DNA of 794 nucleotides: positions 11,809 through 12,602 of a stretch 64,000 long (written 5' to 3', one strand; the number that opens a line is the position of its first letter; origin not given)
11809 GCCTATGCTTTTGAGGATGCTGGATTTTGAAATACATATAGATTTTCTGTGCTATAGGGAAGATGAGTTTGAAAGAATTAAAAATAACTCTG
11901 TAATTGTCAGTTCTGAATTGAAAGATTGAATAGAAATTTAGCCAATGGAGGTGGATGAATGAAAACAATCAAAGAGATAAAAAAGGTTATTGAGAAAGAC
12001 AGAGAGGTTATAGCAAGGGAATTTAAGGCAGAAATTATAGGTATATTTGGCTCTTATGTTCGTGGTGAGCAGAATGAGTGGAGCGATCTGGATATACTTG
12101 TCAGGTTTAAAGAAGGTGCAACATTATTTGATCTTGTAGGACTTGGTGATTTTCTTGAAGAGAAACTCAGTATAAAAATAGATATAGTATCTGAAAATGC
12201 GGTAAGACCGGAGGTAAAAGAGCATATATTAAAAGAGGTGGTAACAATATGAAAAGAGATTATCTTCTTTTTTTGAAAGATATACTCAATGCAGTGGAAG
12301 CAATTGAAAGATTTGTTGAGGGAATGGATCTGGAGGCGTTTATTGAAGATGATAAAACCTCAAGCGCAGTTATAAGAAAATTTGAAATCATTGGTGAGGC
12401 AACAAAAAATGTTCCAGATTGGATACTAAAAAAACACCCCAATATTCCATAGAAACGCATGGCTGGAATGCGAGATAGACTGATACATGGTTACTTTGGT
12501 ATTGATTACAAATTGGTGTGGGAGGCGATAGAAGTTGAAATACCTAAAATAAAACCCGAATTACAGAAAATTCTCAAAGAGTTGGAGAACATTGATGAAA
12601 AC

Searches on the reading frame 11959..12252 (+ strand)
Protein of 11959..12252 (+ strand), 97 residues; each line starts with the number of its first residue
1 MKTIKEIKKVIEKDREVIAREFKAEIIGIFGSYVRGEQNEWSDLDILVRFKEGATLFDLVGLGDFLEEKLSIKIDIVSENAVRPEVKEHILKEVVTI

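Call 8: search_protein_families(library=pfam, proteins=[window:11959-12249:+], max_evalue=0.01)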
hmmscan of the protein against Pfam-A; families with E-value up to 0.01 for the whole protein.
seq(97 aa): 3 families
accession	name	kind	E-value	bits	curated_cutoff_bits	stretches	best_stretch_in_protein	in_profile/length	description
PF01909.29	NTP_transf_2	-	5.1e-14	52.9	21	1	16-94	6-90/93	Nucleotidyltransferase domain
PF18765.7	Polbeta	-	3e-12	47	26.9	1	16-94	5-84/93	Polymerase beta, Nucleotidyltransferase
PF22600.2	MTPAP-like_central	-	0.0012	19.4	27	1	3-52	18-67/139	Poly(A) RNA polymerase, mitochondrial-like, central palm domain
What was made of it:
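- On Class II HEPN/MNT (PF05168 + PF01909), considered for the first NTase: PF01909 scores E=1.3e-6 only after repair (call 8).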

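Call 13: find_encoding_contigs(protein=window:11959-12252:+, flank=6000, max_places=10)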
Protein window:11959-12252:+ (97 aa): 3 contigs read that carry it; 2 places shown.
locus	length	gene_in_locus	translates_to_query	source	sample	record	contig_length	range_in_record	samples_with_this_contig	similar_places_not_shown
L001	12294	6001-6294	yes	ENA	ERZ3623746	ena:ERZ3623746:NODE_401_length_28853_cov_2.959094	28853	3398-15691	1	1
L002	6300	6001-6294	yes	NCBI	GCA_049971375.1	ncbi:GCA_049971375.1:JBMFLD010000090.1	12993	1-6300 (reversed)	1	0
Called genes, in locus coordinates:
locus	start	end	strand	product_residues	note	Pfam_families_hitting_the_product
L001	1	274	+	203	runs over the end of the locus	PF07638:Sigma70_ECF (faint), PF04542:Sigma70_r2, PF08281:Sigma70_r4_2, PF04545:Sigma70_r4 (weak)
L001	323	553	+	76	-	PF13490:zf-HC2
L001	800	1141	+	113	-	PF00825:Ribonuclease_P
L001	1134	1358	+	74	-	PF01809:YidD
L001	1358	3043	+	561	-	PF14849:YidC_periplas, PF02096:60KD_IMP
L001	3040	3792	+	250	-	PF14804:Jag_N, PF01424:R3H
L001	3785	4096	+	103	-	-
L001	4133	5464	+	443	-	PF10396:TrmE_N, PF12631:MnmE_helical, PF01926:MMR_HSR1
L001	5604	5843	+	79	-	PF01909:NTP_transf_2 (weak)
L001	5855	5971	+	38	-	-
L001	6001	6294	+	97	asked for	PF01909:NTP_transf_2, PF18765:Polbeta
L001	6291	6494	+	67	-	PF01934:HepT-like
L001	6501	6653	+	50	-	PF01934:HepT-like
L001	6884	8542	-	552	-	-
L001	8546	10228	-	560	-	PF02366:PMT, PF13231:PMT_2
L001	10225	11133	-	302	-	-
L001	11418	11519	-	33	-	-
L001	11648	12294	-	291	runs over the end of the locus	PF00140:Sigma70_r1_2, PF04542:Sigma70_r2, PF04545:Sigma70_r4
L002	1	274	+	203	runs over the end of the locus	PF07638:Sigma70_ECF (faint), PF04542:Sigma70_r2, PF08281:Sigma70_r4_2, PF04545:Sigma70_r4 (weak)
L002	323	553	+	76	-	PF13490:zf-HC2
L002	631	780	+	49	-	PF00468:Ribosomal_L34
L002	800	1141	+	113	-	PF00825:Ribonuclease_P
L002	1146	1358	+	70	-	PF01809:YidD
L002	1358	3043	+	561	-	PF14849:YidC_periplas, PF02096:60KD_IMP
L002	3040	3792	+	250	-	PF14804:Jag_N, PF01424:R3H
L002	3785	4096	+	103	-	-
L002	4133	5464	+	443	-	PF10396:TrmE_N, PF12631:MnmE_helical, PF01926:MMR_HSR1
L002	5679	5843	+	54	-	PF01909:NTP_transf_2 (weak)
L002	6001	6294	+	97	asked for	PF01909:NTP_transf_2, PF18765:Polbeta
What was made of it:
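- On HepT/MntA type VII TA (class I HEPN/MNT): Call 13 lists precomputed PF01934 hits for both the 67-aa and the 50-aa pieces.
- One sister contig (L001) has only ~3x coverage according to its name (call 13). Another sister contig breaks 10 nt into hepT (L002, call 13).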

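Call 24: find_related_loci(query=window:11959-12249:+, collection=genome_contigs, flank=4000)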
Query window:11959-12249:+ (97 aa) in genome_contigs; peptide patterns used: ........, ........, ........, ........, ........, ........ (x = any residue, [..] = any of these).
265 stretches matched a pattern; 19 encode a relative of the query (tblastn E <= 1e-3); 19 distinct loci.
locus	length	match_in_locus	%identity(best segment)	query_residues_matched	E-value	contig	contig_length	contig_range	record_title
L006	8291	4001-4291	70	1-97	4e-42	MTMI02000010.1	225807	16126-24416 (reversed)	MAG: Candidatus Mnemosynella biddleae isolate JdFR-21 NRA7_88_58_length_225807_cov_38, whole genome shotgun sequence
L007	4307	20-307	65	2-97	6e-38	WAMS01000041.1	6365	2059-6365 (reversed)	MAG: Geoglobus sp. isolate S139_78_esom k151_213064, whole genome shotgun sequence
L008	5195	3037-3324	64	2-97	3e-38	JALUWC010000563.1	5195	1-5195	MAG: Geoglobus sp. isolate 128-326_metabat2_scaf2bin.087 128-326_scaffold_9405_c1, whole genome shotgun sequence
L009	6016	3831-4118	66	2-97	8e-38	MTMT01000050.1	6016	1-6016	MAG: Archaeoglobus sp. JdFR-32 JGI24020J35080_1003635, whole genome shotgun sequence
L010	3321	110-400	62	1-97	5e-36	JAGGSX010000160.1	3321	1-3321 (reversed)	MAG: Thermoplasmata archaeon isolate AUK033 PB_MANV_033_c_000000002139, whole genome shotgun sequence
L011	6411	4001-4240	73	18-97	2e-35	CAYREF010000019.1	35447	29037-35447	MAG TPA_asm: uncultured Actinomycetota bacterium isolate SRP141376_co1_221 genome assembly, contig: NODE_2809_length_354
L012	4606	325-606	62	4-97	2e-32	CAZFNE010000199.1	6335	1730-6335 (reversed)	MAG TPA_asm: uncultured Methanosarcinales archaeon isolate binchicken_co158_8 genome assembly, contig: NODE_9993_length_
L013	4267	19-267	66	15-97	3e-32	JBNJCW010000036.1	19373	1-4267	MAG: Actinomycetota bacterium isolate Y23_7dBSe1.bin.150 NODE_2220_length_19373_cov_17.414341, whole genome shotgun sequ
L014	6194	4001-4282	54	4-97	6e-26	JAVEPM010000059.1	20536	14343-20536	MAG: Methanolobus sp. isolate BF_dRep_2 scaffold_4038_c1_biofilm_2017, whole genome shotgun sequence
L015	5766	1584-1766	72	37-97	8e-26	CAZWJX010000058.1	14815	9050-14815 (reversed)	MAG TPA_asm: uncultured Syntrophobacterales bacterium isolate binchicken_co1_112 genome assembly, contig: NODE_2354_leng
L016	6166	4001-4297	47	1-97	1e-24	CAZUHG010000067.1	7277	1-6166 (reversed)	MAG TPA_asm: uncultured Candidatus Bathyarchaeia archaeon isolate binchicken_co43_171 genome assembly, contig: NODE_1789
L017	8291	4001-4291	46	1-97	1e-23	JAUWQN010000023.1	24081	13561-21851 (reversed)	MAG: Methanosarcinales archaeon isolate CSMAG_2503 CSMAG_2503_k141_724272_length_24081_cov_21.1363, whole genome shotgun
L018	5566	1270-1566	45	1-97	6e-23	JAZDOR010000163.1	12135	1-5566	MAG: bacterium isolate MEGAHIT-group-0.789 k141_3771870, whole genome shotgun sequence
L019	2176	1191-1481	47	1-97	5e-22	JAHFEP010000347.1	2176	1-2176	MAG: Nitrospirae bacterium isolate nzgw271 NODE_251084_length_2177_cov_2.747082, whole genome shotgun sequence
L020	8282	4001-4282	47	4-97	1e-21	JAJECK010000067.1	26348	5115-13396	MAG: Candidatus Poribacteria bacterium isolate jk18xAbins.19 k141_1106637, whole genome shotgun sequence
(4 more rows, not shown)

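Call 42: search_solved_structures(query=window:11959-12249:+, show_alignments=1)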
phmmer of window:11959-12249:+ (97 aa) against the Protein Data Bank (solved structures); distinct sequences matched with E-value up to 0.001: 1.
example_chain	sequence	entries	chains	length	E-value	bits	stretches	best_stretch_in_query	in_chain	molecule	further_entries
1wot_A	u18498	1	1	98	1.1e-14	57.7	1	24-95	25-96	PUTATIVE MINIMAL NUCLEOTIDYLTRANSFERASE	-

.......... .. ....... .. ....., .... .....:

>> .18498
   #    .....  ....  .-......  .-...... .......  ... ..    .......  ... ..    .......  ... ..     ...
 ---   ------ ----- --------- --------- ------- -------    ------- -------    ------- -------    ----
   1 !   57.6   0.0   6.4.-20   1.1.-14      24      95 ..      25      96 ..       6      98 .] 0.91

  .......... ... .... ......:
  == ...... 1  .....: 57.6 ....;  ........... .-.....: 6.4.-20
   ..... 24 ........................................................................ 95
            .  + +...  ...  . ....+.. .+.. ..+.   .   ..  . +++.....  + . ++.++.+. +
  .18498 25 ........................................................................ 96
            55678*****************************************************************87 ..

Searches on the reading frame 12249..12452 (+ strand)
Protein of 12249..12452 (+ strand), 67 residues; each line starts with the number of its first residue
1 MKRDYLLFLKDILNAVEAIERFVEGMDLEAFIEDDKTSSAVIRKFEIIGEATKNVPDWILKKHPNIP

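Call 14: find_encoding_contigs(protein=window:12249-12452:+, flank=6000, max_places=10)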
Protein window:12249-12452:+ (67 aa): 2 contigs read that carry it; 1 place shown.
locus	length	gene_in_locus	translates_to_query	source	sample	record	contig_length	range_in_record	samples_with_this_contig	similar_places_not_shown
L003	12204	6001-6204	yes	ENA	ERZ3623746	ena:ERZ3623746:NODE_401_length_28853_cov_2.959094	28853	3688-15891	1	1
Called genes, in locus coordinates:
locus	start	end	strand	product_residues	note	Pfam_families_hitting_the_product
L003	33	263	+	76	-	PF13490:zf-HC2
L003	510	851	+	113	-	PF00825:Ribonuclease_P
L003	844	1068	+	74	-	PF01809:YidD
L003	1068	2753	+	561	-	PF14849:YidC_periplas, PF02096:60KD_IMP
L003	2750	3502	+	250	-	PF14804:Jag_N, PF01424:R3H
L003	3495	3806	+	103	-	-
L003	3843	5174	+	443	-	PF10396:TrmE_N, PF12631:MnmE_helical, PF01926:MMR_HSR1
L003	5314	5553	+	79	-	PF01909:NTP_transf_2 (weak)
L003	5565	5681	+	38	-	-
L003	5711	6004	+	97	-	PF01909:NTP_transf_2, PF18765:Polbeta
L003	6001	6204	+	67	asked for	PF01934:HepT-like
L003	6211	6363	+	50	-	PF01934:HepT-like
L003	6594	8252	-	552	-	-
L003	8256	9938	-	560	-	PF02366:PMT, PF13231:PMT_2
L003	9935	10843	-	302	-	-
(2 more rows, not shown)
